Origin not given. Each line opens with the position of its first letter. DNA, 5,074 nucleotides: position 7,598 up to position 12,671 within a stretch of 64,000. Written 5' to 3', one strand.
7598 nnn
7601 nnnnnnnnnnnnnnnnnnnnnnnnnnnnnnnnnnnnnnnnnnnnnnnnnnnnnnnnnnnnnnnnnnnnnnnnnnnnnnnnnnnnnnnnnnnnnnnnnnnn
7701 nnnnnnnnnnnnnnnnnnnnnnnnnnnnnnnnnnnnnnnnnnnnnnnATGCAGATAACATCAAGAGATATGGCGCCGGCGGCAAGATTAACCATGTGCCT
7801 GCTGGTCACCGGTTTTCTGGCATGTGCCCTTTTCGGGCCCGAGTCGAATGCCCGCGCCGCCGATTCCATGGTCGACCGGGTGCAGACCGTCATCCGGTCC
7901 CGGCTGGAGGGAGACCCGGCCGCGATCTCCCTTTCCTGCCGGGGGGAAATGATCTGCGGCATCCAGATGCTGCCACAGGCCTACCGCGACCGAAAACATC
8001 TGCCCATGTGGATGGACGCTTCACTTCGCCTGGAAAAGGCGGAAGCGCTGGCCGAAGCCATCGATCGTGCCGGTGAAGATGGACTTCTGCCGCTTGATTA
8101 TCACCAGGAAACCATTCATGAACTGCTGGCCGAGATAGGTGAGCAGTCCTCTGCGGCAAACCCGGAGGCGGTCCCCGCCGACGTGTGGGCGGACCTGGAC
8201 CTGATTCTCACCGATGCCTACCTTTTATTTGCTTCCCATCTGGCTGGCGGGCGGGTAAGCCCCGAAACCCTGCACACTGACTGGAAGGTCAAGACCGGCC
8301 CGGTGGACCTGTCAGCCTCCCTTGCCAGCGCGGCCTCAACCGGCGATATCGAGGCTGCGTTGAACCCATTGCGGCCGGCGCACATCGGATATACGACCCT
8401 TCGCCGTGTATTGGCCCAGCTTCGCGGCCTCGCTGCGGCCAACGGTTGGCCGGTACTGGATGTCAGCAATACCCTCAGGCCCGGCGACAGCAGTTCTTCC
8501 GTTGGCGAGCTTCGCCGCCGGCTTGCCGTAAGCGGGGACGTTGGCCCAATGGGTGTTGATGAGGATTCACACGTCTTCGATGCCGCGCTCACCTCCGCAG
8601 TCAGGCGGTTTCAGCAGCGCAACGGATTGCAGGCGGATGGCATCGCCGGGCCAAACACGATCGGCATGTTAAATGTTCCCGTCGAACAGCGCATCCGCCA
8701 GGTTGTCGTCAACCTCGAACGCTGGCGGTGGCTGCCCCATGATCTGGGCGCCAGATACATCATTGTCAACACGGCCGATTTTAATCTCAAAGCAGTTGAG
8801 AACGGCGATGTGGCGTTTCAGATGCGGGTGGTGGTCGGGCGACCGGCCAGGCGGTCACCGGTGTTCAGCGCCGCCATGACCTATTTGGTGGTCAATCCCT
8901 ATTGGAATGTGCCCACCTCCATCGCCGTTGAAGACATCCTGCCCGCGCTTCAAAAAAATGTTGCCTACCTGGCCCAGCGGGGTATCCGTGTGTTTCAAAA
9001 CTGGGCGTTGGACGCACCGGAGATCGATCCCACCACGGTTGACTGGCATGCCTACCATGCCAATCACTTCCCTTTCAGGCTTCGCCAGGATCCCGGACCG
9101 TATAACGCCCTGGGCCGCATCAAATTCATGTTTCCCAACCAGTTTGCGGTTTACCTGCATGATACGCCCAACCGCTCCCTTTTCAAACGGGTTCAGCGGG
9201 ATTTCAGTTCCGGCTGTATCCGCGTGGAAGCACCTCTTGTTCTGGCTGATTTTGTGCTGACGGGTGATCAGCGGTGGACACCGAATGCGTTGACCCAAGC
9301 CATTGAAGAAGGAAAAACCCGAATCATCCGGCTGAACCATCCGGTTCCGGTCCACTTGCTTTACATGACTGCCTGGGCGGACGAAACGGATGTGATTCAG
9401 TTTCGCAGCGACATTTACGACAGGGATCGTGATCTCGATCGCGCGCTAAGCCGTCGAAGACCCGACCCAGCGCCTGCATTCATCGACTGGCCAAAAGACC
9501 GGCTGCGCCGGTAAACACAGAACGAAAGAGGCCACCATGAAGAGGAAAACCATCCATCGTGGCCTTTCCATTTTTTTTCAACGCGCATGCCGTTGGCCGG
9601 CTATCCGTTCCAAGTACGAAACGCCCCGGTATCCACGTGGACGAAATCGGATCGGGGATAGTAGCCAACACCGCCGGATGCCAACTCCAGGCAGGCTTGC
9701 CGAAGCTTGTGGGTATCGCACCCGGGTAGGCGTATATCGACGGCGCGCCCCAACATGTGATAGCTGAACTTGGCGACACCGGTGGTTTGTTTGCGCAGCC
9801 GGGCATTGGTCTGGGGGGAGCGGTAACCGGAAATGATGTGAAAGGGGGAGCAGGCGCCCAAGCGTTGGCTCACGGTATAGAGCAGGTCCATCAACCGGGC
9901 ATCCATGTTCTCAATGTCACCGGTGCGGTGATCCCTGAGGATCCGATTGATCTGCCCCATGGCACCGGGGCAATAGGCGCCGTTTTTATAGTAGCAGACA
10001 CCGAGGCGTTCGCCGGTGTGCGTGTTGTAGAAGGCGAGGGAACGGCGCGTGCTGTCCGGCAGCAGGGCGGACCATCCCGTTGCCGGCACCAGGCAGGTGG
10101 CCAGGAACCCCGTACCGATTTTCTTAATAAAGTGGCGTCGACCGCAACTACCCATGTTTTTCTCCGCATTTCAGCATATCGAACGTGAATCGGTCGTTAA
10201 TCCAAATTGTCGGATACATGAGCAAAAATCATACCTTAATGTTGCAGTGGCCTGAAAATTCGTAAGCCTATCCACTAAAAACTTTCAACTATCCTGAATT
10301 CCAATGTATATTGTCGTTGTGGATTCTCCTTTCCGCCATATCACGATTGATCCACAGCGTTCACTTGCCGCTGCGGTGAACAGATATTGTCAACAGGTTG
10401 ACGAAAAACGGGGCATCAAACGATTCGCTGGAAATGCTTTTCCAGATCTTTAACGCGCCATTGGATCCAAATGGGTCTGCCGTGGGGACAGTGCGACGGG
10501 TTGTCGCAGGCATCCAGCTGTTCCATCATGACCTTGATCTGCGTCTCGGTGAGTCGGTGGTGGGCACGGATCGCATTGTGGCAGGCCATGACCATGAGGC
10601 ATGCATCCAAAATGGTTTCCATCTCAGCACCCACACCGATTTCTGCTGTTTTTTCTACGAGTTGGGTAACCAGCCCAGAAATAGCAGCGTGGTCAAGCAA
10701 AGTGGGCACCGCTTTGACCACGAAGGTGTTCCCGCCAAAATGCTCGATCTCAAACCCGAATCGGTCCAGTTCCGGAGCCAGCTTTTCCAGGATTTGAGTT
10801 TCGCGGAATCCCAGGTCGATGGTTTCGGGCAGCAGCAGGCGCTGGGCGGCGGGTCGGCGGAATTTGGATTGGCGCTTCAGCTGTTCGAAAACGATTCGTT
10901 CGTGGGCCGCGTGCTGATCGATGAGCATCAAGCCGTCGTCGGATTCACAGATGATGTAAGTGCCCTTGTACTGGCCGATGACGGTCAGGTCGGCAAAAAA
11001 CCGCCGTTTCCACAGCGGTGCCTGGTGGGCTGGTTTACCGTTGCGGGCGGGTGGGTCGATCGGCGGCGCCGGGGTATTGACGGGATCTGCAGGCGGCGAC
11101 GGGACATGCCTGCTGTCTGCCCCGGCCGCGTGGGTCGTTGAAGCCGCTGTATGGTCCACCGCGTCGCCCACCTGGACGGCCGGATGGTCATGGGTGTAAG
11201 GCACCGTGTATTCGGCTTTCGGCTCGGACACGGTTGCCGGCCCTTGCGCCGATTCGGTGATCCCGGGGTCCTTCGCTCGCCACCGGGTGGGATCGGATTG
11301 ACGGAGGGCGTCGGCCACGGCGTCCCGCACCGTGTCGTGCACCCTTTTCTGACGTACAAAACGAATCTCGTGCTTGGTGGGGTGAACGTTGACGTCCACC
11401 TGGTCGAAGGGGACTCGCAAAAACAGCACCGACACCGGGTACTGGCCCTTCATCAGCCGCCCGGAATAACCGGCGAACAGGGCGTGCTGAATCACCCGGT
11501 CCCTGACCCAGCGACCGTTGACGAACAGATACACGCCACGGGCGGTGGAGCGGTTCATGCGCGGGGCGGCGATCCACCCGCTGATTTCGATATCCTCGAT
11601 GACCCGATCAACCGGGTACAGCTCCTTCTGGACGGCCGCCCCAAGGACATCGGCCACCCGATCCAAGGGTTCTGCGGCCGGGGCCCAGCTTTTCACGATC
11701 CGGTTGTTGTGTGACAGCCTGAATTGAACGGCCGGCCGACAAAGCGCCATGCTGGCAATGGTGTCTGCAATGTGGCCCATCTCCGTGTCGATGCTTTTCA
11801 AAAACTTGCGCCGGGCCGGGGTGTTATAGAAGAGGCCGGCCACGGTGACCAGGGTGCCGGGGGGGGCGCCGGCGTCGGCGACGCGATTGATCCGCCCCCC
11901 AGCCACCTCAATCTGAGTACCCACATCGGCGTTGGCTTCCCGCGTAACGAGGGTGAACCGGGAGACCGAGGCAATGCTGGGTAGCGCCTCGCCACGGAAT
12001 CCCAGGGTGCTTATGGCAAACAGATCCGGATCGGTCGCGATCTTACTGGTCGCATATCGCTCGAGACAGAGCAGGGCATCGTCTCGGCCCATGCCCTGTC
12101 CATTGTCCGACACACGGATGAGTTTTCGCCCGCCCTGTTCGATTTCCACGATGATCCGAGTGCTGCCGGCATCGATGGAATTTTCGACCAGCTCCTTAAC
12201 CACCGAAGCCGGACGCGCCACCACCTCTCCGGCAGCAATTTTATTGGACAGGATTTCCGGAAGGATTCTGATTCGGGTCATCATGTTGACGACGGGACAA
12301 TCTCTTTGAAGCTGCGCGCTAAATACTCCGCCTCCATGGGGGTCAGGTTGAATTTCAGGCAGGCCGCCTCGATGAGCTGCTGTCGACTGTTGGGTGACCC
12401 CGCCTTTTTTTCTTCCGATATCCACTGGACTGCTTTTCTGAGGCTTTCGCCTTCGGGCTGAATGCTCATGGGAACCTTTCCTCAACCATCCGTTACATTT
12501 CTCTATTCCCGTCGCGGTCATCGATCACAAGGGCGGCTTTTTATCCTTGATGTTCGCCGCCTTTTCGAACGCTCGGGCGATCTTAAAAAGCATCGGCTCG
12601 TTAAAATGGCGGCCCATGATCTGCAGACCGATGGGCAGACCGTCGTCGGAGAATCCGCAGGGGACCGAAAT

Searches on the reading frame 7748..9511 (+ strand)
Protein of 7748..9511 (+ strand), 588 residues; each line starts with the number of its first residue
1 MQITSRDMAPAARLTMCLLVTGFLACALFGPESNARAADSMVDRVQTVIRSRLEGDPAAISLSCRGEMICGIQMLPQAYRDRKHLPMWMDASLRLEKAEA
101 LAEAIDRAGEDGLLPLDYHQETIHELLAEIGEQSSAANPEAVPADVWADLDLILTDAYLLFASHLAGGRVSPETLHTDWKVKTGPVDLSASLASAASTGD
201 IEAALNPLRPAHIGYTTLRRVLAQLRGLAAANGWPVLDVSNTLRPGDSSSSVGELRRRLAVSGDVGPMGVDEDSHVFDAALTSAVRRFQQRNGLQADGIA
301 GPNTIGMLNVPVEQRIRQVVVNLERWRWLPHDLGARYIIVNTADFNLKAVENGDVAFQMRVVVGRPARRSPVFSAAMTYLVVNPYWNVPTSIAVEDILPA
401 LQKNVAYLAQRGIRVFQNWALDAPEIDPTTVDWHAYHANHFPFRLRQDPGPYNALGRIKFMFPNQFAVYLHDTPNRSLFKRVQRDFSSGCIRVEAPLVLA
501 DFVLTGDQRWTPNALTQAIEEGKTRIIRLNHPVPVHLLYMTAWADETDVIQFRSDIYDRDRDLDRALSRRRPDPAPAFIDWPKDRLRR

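Call 23: search_protein_families(library=ncbifam, proteins=[window:7748-9511:+])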
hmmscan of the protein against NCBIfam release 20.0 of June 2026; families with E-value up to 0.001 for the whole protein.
window:7748-9511:+ (588 aa): 4 families
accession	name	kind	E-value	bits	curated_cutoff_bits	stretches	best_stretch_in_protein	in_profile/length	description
NF007891.0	PRK10594.1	equivalog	1.7e-97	327.7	425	2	273-562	314-601/617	L,D-transpeptidase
TIGR02869.1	spore_SleB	equivalog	5.2e-07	29.7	236.5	1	241-316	5-76/201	spore cortex-lytic enzyme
NF052335.1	PdgHdaseHSB129560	equivalog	0.00035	20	500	1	275-314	228-267/330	peptidoglycan hydrolase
NF052336.1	PdgHdaseHSB100310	equivalog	0.00055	19.4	500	1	276-313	214-251/316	peptidoglycan hydrolase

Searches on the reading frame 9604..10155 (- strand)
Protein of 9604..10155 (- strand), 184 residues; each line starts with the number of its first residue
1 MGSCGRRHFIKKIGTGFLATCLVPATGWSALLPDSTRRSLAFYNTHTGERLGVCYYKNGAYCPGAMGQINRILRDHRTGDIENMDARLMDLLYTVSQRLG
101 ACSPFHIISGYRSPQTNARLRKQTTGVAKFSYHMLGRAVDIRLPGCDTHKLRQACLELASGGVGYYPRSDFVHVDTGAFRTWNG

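Call 23: search_protein_families(library=ncbifam, proteins=[window:9604-10155:-])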
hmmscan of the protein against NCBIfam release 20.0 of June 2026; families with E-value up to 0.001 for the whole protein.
window:9604-10155:- (184 aa): 1 family
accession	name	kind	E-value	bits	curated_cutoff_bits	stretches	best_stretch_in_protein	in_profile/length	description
NF053624.1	PtglEndpepMepK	equivalog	1.1e-59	201.2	185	1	6-182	1-176/176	peptidoglycan L,D-endopeptidase MepK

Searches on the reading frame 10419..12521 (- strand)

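Call 23: search_protein_families(library=ncbifam, proteins=[window:10419-12521:-])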
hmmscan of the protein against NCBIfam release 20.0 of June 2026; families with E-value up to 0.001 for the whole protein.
window:10419-12521:- (701 aa): 9 families
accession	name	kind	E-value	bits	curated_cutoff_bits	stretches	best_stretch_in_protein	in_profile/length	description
TIGR00585.2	mutl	equivalog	2.7e-172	574.5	180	1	84-626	1-554/555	DNA mismatch repair endonuclease MutL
NF000949.0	PRK00095.1-2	equivalog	2.9e-171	571.7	750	1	80-699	3-632/634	DNA mismatch repair endonuclease MutL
NF000953.0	PRK00095.2-4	equivalog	7.7e-164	546.9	693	1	83-699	2-610/611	DNA mismatch repair endonuclease MutL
NF000950.0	PRK00095.1-3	equivalog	6.7e-157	523.6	756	1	81-701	1-638/641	DNA mismatch repair endonuclease MutL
NF000952.0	PRK00095.2-2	subfamily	3.5e-131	438.7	840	1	84-699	3-622/623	DNA mismatch repair endonuclease MutL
NF000948.0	PRK00095.1-1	equivalog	2.3e-125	420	701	1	83-663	2-590/625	DNA mismatch repair endonuclease MutL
NF000951.0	PRK00095.2-1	equivalog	2e-106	356.9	391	2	80-442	1-365/559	DNA mismatch repair endonuclease MutL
NF000954.0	PRK00095.2-5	equivalog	8.5e-77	258.9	937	1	81-638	4-537/588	DNA mismatch repair endonuclease MutL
NF050001.1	restrict_BbrUII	equivalog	9.6e-06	24.4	550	1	105-148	22-63/659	BbrUII/HgiDII family restriction enzyme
